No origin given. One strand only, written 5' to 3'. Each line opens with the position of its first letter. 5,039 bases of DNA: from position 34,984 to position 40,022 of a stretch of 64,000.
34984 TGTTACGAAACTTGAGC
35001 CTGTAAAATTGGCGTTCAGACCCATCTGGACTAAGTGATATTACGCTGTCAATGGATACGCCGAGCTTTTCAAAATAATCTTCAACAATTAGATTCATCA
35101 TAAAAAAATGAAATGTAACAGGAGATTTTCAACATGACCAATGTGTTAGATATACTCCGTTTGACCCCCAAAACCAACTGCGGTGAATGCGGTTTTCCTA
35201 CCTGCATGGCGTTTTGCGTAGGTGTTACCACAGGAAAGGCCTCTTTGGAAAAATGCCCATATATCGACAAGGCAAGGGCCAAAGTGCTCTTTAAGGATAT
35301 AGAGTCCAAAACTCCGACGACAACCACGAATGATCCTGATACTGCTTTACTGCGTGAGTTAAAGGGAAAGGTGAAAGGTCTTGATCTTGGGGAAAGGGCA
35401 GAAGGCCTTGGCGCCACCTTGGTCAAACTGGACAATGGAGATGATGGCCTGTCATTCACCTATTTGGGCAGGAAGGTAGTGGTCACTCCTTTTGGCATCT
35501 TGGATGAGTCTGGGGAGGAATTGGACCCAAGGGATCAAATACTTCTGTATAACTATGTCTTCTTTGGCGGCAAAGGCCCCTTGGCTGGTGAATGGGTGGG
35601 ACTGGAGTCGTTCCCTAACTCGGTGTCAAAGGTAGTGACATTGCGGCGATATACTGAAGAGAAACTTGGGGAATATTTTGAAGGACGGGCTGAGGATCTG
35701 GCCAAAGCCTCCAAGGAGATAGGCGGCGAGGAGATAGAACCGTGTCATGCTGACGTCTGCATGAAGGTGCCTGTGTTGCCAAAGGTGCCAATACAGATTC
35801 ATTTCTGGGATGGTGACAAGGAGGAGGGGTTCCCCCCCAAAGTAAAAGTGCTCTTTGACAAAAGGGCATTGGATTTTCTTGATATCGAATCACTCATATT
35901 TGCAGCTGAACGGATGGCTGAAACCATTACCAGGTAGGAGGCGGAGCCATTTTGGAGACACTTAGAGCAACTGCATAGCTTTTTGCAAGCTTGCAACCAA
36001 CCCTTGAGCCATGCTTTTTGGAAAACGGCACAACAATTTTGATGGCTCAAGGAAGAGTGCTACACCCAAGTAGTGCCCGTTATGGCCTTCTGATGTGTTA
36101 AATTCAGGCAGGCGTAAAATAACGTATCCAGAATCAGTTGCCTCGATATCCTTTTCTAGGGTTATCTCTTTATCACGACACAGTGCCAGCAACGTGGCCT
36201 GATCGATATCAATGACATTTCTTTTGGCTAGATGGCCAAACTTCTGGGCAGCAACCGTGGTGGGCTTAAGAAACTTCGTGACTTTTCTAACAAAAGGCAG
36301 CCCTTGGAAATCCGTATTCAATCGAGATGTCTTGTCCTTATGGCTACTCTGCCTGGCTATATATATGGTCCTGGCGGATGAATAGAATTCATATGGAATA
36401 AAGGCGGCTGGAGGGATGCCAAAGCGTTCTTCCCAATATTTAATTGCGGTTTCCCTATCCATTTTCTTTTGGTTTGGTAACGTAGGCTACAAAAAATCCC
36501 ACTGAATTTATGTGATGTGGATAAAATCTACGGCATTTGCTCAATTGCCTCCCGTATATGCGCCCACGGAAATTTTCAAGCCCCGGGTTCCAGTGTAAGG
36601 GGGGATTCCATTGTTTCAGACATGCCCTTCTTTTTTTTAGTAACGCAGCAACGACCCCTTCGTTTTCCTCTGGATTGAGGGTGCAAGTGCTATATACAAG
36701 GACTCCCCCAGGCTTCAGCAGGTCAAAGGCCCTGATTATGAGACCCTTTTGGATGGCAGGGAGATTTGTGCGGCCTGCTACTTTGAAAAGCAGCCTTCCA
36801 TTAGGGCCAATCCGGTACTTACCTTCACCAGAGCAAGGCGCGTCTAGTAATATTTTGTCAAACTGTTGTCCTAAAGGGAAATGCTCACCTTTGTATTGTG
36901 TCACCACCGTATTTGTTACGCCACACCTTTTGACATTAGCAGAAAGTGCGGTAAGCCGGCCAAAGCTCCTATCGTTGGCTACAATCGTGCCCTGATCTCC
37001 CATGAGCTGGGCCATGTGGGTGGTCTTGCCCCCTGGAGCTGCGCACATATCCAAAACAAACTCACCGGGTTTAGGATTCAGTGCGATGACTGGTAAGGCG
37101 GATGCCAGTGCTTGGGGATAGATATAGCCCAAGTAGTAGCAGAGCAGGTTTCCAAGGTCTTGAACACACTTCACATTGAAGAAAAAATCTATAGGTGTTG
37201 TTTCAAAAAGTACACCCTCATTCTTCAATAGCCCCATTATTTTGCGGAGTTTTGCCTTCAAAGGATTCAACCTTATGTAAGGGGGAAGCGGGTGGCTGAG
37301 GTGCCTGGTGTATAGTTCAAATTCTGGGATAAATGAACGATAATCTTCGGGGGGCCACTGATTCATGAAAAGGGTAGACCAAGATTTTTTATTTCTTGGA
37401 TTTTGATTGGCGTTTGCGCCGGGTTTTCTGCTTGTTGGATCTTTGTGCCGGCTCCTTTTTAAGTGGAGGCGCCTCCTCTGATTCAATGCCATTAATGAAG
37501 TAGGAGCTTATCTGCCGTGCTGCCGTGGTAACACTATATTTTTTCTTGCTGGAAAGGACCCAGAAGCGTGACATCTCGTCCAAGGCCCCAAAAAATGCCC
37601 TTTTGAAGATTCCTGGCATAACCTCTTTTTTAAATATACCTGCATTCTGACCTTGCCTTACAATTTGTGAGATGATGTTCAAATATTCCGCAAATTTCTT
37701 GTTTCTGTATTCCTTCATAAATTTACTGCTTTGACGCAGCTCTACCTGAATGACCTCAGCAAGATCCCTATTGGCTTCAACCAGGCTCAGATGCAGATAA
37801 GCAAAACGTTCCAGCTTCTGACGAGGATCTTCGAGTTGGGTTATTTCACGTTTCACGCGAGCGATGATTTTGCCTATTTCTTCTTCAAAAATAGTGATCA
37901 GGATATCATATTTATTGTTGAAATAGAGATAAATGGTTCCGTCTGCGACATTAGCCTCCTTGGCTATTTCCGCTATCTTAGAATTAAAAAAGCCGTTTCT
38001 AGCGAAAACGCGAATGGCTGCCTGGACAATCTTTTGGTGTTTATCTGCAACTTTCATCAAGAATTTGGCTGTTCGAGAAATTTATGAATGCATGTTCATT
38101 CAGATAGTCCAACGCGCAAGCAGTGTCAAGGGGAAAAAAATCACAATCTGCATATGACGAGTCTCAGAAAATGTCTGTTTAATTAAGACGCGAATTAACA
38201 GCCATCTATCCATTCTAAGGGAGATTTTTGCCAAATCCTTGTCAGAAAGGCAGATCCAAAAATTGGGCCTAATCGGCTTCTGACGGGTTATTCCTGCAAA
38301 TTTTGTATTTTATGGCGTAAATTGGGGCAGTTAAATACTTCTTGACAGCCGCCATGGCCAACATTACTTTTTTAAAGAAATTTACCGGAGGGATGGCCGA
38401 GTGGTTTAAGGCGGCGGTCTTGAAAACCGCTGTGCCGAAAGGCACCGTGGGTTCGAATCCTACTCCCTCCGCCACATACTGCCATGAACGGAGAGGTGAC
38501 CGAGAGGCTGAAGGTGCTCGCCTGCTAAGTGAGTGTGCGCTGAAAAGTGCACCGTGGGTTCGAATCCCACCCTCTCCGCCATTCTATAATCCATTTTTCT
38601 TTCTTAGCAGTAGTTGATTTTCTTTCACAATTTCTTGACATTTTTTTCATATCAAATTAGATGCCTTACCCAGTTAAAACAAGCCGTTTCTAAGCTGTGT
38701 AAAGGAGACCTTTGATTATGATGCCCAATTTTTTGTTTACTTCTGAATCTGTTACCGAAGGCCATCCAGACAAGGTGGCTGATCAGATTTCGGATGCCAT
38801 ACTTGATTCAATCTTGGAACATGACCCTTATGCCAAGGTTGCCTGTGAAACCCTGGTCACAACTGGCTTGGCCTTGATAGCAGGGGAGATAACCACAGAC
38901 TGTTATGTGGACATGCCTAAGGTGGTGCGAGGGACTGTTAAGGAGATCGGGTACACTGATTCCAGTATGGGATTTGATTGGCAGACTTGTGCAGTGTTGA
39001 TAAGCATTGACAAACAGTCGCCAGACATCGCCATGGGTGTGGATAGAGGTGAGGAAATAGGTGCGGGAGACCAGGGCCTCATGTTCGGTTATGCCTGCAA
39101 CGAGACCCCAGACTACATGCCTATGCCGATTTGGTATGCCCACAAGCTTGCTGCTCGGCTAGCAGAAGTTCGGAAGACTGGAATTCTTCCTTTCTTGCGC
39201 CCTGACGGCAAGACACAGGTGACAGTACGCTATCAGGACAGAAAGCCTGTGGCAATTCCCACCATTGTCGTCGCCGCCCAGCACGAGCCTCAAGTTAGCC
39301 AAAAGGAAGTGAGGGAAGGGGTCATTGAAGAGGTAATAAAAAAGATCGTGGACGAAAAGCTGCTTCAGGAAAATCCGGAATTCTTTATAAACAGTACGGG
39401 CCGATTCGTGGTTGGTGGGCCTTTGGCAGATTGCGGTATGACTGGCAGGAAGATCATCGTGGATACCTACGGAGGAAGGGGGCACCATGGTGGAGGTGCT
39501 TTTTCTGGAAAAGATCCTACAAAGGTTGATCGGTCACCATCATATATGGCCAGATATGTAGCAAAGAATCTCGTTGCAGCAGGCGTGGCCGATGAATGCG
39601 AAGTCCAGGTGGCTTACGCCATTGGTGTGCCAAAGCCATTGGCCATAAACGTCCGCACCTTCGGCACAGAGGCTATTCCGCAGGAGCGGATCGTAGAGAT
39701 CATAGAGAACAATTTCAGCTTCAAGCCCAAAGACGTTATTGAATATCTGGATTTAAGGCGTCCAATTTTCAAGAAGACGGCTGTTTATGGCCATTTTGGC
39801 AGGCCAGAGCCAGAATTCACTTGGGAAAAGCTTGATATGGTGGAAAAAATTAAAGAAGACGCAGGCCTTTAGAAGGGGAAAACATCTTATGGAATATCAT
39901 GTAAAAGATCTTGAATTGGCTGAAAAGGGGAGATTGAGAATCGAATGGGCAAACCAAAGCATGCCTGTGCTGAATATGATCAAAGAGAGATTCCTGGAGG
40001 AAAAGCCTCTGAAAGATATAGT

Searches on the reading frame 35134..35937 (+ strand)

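Call 71: search_protein_families(library=pfam, max_evalue=0.00001, proteins=[window:35134-35937:+])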
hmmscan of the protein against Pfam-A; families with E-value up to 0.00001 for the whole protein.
window:35134-35937:+ (267 aa): 2 families
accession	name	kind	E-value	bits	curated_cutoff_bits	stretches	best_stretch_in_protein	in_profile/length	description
PF12654.12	DUF3786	-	1.3e-40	139.3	27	1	85-263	2-175/176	Domain of unknown function (DUF3786)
PF04060.18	FeS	-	7.6e-13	48.4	23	1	12-43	2-33/33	Putative Fe-S cluster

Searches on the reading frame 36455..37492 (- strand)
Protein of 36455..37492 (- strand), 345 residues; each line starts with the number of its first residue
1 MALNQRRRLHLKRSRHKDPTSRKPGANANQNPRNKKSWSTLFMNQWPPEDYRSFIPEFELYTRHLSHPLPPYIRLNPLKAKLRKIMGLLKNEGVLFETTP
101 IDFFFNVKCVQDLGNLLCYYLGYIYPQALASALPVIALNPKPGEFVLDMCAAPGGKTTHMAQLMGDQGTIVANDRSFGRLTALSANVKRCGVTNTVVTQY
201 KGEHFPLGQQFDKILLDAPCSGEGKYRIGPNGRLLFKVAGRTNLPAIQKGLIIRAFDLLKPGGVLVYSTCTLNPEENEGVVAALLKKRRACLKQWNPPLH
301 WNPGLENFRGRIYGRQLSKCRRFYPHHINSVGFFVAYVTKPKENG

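Call 71: search_protein_families(library=pfam, max_evalue=0.00001, proteins=[window:36455-37492:-])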
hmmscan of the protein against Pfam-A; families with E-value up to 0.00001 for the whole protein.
window:36455-37492:- (345 aa): 2 families
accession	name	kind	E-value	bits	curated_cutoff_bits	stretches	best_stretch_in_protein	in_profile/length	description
PF01189.24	Methyltr_RsmB-F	-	1.5e-53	181.9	27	1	136-337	2-197/199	16S rRNA methyltransferase RsmB/F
PF13847.12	Methyltransf_31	-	2e-06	28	27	1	142-276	3-114/145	Methyltransferase domain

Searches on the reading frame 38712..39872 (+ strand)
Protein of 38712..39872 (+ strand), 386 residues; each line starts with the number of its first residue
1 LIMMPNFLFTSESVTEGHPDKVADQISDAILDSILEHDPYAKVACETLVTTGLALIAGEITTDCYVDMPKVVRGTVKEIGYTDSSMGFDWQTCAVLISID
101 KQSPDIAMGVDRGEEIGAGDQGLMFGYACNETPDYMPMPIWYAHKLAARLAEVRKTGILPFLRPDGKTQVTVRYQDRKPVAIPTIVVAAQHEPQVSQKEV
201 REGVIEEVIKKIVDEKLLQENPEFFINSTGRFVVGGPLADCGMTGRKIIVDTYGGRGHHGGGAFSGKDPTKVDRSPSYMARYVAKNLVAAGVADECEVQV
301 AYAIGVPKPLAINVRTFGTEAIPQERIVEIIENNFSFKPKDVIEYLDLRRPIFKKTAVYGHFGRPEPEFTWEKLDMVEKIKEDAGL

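Call 71: search_protein_families(library=pfam, max_evalue=0.00001, proteins=[window:38712-39872:+])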
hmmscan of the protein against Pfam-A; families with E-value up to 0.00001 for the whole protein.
window:38712-39872:+ (386 aa): 3 families
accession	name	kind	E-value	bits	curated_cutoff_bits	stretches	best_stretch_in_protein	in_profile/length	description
PF02773.21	S-AdoMet_synt_C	-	7.6e-65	217.5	25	1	234-373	1-138/138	S-adenosylmethionine synthetase, C-terminal domain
PF02772.21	S-AdoMet_synt_M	-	6.6e-49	165.5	29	1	115-232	1-120/120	S-adenosylmethionine synthetase, central domain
PF00438.25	S-AdoMet_synt_N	-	3.7e-45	152.9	33.1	1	6-104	1-99/99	S-adenosylmethionine synthetase, N-terminal domain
